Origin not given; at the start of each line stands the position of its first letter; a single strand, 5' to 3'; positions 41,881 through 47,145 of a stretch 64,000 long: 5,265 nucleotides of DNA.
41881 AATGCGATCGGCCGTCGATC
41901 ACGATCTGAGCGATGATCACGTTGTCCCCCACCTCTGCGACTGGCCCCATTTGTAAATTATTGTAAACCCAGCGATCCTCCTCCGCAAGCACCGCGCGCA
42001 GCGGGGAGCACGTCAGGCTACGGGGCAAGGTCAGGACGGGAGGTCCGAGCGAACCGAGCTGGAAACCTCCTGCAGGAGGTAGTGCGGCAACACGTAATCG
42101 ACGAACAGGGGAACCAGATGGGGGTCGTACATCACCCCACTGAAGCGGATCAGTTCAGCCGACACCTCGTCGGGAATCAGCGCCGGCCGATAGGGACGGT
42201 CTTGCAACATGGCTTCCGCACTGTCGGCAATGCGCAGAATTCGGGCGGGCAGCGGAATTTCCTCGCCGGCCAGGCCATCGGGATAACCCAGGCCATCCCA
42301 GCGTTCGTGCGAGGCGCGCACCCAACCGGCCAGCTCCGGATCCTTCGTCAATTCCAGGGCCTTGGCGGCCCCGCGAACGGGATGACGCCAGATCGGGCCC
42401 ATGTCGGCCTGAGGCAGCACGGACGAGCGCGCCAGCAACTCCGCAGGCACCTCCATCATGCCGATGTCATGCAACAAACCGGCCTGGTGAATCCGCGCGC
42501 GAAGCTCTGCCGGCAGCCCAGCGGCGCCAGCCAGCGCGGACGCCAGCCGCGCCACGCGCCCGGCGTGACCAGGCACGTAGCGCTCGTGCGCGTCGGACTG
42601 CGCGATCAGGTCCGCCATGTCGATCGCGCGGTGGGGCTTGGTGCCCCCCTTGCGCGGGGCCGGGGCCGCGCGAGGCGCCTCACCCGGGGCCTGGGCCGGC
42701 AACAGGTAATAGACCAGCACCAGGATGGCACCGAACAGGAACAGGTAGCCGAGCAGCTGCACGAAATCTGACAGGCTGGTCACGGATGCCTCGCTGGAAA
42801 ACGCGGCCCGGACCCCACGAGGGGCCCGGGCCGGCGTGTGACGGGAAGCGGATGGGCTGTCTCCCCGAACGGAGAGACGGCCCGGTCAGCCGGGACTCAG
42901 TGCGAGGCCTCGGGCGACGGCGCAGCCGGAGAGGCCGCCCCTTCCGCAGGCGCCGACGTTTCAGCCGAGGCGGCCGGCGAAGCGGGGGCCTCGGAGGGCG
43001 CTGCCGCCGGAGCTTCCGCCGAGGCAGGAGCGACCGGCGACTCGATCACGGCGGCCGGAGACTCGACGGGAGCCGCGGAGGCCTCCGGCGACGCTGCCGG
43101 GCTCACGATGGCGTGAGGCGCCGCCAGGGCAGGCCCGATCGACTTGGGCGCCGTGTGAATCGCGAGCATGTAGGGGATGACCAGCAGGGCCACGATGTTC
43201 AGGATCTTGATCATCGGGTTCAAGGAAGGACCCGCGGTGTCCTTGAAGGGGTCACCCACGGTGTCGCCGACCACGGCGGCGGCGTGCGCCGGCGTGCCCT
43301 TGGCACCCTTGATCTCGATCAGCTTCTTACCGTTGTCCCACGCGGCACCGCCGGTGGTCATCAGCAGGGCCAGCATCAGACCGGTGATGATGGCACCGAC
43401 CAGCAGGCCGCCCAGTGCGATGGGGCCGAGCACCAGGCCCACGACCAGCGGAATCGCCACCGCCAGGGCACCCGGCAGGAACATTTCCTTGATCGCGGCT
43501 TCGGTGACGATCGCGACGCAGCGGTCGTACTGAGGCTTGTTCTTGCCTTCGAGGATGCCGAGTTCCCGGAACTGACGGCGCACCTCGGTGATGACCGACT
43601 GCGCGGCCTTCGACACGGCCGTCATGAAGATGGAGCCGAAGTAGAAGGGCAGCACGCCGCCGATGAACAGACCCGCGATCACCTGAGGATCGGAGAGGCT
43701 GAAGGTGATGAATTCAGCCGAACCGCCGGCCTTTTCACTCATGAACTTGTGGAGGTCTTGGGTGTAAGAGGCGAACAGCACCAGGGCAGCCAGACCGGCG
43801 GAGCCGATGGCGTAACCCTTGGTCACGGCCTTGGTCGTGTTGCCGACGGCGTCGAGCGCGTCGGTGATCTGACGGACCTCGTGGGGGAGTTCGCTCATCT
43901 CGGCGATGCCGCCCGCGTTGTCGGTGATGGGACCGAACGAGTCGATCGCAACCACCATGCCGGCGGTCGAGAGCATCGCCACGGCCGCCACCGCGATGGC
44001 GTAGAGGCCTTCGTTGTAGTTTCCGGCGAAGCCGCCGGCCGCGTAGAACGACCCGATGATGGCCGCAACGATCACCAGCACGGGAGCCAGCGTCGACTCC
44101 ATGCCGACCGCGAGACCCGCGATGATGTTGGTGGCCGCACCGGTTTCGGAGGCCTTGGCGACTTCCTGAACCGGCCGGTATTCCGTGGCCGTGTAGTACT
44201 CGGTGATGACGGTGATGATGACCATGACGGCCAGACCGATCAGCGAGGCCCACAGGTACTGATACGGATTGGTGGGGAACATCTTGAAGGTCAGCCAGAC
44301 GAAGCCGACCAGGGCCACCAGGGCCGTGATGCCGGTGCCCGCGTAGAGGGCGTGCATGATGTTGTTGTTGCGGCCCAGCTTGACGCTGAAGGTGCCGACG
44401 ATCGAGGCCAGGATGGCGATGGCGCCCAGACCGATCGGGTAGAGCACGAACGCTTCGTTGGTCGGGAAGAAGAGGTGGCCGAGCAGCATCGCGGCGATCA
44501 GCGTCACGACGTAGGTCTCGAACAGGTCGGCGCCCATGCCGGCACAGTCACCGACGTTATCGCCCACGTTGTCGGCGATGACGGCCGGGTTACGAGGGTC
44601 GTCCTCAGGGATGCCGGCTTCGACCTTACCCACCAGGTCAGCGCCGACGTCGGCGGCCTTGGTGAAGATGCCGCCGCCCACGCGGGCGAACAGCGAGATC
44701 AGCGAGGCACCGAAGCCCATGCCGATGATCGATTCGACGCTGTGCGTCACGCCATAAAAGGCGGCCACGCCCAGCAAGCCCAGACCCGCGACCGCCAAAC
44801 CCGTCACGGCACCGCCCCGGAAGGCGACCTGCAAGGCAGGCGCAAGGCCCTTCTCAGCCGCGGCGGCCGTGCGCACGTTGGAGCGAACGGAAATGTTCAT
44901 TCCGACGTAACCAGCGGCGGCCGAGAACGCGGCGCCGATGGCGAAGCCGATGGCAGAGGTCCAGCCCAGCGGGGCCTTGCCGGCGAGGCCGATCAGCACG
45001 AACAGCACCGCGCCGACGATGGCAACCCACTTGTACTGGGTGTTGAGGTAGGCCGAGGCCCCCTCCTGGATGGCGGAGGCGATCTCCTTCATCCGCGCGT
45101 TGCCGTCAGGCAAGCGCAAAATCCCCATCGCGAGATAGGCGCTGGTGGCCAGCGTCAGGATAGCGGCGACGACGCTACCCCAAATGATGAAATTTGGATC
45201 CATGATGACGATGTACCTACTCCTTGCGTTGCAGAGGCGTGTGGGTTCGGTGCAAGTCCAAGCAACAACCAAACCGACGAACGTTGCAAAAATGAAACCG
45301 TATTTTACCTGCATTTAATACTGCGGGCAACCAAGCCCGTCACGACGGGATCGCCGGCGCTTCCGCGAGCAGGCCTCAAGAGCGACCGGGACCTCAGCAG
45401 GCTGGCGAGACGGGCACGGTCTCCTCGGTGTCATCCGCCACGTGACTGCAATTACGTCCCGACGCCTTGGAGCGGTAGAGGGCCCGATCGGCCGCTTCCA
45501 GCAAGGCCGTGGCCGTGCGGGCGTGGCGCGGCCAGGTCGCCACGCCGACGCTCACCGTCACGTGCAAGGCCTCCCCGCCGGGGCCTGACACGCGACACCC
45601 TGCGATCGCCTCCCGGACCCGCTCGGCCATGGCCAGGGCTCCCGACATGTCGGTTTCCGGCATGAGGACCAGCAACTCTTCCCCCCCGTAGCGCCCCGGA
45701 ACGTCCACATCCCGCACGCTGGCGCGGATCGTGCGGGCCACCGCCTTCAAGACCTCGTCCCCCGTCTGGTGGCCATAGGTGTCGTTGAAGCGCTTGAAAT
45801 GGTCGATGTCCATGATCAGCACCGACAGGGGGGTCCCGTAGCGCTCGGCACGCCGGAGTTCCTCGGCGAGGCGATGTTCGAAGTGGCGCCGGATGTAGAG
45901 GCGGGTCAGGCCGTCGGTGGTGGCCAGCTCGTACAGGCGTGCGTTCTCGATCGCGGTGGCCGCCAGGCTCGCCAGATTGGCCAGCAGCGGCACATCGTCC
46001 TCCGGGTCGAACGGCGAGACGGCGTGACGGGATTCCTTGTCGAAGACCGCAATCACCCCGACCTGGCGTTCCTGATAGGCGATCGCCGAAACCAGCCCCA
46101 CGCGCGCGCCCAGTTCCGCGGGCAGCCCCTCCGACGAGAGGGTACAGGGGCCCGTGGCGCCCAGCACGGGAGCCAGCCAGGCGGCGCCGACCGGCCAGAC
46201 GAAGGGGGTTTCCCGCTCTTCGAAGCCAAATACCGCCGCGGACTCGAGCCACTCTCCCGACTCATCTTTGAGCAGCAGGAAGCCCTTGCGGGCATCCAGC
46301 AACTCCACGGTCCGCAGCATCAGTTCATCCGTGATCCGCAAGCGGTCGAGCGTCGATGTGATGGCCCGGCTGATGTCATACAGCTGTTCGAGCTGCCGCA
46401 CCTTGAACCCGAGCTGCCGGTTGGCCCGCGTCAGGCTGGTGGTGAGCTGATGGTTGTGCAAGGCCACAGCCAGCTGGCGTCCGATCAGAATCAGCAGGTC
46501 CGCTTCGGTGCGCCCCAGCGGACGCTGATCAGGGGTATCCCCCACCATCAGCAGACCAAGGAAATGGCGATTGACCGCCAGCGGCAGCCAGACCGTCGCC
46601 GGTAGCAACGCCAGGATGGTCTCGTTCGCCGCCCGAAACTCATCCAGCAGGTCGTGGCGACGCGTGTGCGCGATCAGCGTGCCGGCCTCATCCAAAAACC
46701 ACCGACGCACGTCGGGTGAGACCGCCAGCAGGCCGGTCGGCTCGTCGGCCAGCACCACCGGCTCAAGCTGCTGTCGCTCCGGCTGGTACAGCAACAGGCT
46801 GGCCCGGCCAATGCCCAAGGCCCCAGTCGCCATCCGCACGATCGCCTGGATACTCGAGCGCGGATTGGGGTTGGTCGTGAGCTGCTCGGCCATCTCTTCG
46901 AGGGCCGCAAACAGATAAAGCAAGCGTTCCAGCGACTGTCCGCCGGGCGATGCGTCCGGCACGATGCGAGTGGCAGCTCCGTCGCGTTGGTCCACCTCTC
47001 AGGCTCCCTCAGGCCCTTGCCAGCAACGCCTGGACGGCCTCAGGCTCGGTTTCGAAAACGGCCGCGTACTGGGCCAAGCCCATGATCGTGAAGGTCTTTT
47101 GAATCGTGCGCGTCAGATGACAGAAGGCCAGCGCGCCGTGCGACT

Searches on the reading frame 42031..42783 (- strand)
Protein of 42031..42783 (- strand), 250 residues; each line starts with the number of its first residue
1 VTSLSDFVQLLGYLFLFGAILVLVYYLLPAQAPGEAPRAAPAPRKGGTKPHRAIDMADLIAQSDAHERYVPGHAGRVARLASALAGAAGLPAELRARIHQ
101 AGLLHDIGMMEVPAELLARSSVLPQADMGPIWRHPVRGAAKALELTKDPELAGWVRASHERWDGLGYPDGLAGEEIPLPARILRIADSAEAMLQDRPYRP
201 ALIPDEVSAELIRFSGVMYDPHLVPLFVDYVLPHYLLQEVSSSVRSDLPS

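Call 55: search_protein_families(library=pfam, proteins=[window:42031-42783:-], max_evalue=0.0001)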
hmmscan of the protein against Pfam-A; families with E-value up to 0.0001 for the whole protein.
window:42031-42783:- (250 aa): 2 families
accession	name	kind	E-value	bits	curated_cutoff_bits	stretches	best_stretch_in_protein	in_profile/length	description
PF13487.12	HD_5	-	3.4e-26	92.4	27.2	1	68-223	12-170/170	HD domain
PF01966.28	HD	-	8.7e-15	55.5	22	1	73-192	4-116/116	HD domain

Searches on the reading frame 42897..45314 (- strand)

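Call 21: search_protein_families(library=pfam, proteins=[window:42897-45314:-], max_evalue=0.0001)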
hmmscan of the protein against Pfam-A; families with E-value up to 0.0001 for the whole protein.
window:42897-45314:- (805 aa): 1 family
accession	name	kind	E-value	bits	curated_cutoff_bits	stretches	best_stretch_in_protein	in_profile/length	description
PF03030.21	H_PPase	-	1.6e-261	870.1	29.7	1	52-712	1-645/645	Inorganic H+ pyrophosphatase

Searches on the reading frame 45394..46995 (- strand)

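Call 21: search_protein_families(library=pfam, proteins=[window:45394-46995:-], max_evalue=0.0001)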
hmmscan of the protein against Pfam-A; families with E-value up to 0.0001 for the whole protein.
window:45394-46995:- (533 aa): 4 families
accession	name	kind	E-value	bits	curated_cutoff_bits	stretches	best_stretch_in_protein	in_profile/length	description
PF00990.26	GGDEF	-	6.5e-49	166.2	23.8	1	358-515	1-160/161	Diguanylate cyclase, GGDEF domain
PF13492.12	GAF_3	-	4e-17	63.3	27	2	223-351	7-129/129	GAF domain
PF01590.32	GAF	-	6.9e-08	33.5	22.4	0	217-349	1-133/133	GAF domain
PF13185.12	GAF_2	-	1.1e-05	26.1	28.6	0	225-350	11-136/136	GAF domain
